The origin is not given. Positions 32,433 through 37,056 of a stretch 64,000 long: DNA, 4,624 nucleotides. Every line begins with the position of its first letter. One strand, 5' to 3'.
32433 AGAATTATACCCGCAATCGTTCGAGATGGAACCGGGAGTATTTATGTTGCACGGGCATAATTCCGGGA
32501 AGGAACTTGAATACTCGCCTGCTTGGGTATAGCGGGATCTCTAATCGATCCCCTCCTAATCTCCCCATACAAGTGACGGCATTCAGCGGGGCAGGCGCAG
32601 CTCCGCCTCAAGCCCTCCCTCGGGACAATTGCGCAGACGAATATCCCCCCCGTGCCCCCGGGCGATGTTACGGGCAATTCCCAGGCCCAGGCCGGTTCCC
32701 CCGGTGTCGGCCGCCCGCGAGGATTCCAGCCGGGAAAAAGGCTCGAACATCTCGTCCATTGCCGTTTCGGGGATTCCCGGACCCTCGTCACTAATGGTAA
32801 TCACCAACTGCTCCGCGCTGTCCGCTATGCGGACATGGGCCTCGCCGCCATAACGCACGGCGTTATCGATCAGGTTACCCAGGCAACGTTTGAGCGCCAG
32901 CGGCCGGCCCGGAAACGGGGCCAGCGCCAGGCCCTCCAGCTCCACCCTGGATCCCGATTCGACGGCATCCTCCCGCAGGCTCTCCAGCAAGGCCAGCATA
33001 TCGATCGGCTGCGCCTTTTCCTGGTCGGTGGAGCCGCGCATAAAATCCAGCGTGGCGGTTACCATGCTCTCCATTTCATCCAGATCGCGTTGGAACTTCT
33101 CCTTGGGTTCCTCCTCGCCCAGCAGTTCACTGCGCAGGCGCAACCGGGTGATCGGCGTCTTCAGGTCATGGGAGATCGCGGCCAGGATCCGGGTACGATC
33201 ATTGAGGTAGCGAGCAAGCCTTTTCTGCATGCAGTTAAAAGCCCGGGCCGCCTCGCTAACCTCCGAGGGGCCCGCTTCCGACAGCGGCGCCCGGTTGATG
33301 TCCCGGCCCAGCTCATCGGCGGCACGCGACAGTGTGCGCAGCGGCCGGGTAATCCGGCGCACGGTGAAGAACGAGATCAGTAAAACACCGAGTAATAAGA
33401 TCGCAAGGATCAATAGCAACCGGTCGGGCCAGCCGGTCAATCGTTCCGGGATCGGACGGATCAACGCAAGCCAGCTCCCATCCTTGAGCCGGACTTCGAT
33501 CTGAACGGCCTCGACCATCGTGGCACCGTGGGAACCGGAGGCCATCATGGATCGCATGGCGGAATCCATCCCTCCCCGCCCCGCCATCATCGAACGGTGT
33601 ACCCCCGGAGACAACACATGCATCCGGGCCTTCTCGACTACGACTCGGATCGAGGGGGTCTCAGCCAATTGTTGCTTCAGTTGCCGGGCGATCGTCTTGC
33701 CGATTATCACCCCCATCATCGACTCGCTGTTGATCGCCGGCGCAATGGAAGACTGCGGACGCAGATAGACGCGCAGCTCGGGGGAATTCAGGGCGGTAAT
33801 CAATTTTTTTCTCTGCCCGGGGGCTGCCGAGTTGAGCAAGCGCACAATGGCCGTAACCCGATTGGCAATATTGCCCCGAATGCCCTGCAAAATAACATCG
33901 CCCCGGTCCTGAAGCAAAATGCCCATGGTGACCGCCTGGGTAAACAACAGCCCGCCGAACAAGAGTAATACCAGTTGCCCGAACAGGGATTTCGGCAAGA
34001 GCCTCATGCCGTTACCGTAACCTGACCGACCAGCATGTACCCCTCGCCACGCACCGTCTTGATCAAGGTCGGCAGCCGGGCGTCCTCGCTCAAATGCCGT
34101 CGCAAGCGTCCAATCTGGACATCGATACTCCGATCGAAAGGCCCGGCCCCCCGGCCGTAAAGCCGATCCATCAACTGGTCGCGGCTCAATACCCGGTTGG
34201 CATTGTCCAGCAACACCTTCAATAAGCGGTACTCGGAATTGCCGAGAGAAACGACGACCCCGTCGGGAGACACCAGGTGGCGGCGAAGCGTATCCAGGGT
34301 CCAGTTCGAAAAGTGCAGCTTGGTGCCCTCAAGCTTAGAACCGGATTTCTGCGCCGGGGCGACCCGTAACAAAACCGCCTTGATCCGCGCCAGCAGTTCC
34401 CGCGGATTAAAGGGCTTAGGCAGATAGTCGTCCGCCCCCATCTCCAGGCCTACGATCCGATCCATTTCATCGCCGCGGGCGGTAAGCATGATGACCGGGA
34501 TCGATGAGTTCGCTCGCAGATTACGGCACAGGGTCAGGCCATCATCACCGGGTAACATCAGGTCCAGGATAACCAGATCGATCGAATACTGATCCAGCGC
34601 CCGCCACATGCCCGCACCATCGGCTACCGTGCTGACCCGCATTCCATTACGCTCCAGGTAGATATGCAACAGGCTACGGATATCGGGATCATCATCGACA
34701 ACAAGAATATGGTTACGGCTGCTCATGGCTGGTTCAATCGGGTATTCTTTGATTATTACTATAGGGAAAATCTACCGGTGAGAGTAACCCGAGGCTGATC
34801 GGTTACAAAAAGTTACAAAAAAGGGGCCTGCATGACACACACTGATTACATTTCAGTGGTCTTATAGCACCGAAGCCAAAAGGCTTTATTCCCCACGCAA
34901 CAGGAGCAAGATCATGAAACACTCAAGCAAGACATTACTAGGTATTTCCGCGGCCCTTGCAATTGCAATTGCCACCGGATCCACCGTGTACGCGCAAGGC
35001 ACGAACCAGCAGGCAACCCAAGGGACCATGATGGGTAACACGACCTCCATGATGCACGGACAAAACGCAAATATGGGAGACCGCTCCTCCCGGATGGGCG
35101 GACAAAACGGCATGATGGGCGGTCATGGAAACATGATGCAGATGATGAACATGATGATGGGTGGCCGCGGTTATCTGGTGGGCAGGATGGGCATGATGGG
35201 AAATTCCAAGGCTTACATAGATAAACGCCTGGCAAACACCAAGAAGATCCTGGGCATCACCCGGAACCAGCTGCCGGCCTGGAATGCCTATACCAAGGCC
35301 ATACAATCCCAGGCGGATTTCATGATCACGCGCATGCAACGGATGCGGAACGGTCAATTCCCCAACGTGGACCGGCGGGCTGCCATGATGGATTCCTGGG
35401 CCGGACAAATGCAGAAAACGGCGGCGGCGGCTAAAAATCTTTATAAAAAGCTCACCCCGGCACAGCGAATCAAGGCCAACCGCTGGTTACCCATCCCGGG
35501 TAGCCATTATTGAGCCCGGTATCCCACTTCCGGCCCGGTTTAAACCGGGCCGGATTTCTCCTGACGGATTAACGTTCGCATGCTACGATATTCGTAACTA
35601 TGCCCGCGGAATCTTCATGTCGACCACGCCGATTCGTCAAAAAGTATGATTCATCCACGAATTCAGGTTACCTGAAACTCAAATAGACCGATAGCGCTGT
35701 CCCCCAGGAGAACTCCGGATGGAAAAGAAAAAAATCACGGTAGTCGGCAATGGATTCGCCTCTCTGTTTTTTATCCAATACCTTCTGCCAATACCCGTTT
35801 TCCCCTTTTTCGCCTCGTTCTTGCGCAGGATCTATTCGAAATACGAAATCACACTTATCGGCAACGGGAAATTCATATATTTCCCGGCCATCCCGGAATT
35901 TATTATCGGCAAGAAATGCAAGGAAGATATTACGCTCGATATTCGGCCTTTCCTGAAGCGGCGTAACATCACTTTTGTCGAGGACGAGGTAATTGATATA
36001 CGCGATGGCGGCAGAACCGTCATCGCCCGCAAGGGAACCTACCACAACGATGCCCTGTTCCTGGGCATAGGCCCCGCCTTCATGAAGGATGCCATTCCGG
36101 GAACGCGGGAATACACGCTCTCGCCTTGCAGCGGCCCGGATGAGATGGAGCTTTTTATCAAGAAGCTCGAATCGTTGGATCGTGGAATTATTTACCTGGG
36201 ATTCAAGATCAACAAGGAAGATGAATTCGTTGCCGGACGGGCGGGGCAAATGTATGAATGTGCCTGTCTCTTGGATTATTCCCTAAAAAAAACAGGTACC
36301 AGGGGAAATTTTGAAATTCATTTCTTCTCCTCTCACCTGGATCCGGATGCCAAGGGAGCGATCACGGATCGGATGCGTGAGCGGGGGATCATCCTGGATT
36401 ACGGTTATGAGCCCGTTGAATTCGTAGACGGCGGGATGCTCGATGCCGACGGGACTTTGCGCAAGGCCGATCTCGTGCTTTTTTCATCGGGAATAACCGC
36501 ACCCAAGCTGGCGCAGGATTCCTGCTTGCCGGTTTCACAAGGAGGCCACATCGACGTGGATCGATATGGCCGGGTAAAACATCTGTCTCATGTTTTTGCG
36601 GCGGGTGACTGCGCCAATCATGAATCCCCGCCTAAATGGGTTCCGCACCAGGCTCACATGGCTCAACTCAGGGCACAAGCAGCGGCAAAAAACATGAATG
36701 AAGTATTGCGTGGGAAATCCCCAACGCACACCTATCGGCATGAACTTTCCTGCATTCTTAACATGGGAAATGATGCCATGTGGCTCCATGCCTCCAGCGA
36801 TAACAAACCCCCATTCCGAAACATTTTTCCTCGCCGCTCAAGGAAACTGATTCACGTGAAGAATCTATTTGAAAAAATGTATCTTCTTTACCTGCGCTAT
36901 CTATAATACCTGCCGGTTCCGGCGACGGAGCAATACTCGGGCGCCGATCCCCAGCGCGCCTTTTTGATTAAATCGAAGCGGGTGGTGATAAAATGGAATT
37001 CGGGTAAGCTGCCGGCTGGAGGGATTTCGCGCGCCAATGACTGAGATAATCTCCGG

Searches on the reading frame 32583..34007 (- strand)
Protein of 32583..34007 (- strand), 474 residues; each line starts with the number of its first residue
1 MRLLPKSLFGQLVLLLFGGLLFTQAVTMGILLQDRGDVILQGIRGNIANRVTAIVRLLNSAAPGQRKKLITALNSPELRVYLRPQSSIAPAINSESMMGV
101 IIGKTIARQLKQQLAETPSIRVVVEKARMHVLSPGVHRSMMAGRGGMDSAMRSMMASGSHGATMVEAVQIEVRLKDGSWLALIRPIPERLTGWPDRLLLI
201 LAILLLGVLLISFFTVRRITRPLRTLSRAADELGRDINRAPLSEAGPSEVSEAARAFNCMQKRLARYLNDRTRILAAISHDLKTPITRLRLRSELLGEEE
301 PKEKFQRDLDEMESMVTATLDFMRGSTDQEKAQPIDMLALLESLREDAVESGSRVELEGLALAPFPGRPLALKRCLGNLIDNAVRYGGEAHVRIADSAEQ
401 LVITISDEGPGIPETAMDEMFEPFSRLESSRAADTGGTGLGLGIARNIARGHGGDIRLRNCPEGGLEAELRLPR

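Call 92: search_protein_families(library=pfam, proteins=[window:32583-34007:-], max_evalue=0.0001)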
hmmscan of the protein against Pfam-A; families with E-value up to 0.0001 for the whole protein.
window:32583-34007:- (474 aa): 3 families
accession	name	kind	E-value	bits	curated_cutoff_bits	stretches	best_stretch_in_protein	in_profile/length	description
PF02518.31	HATPase_c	-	2.9e-25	89.3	26.4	1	368-473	2-108/111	Histidine kinase-, DNA gyrase B-, and HSP90-like ATPase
PF00672.30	HAMP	-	1.2e-08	35.6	25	1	214-264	1-51/53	HAMP domain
PF00512.31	HisKA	-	1.3e-08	35.2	26.9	1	271-316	2-54/66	His Kinase A (phospho-acceptor) domain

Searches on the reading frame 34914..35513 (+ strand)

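Call 92: search_protein_families(library=pfam, proteins=[window:34914-35513:+], max_evalue=0.0001)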
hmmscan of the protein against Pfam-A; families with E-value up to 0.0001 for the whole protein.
window:34914-35513:+ (199 aa): 1 family
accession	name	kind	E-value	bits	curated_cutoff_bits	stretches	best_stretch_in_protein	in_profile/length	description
PF07813.17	LTXXQ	-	5.5e-08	33.9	24.3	1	103-189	3-97/100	LTXXQ motif family protein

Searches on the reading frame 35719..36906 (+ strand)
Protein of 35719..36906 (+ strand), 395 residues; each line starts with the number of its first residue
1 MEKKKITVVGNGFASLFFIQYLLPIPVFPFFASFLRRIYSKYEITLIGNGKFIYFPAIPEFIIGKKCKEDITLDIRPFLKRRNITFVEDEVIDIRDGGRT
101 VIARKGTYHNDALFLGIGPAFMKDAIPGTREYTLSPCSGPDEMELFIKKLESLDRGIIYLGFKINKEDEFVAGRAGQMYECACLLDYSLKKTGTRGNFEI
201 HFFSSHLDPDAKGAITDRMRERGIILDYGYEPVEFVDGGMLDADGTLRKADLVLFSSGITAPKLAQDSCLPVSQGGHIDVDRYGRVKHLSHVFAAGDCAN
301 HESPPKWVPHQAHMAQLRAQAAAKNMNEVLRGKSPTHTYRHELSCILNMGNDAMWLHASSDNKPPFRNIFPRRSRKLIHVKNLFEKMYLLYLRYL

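Call 92: search_protein_families(library=pfam, proteins=[window:35719-36906:+], max_evalue=0.0001)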
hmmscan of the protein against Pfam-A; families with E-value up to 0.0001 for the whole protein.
window:35719-36906:+ (395 aa): 1 family
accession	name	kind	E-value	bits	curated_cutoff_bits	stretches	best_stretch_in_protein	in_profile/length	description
PF07992.20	Pyr_redox_2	-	8.8e-16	58.6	26.1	1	205-316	179-288/291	Pyridine nucleotide-disulphide oxidoreductase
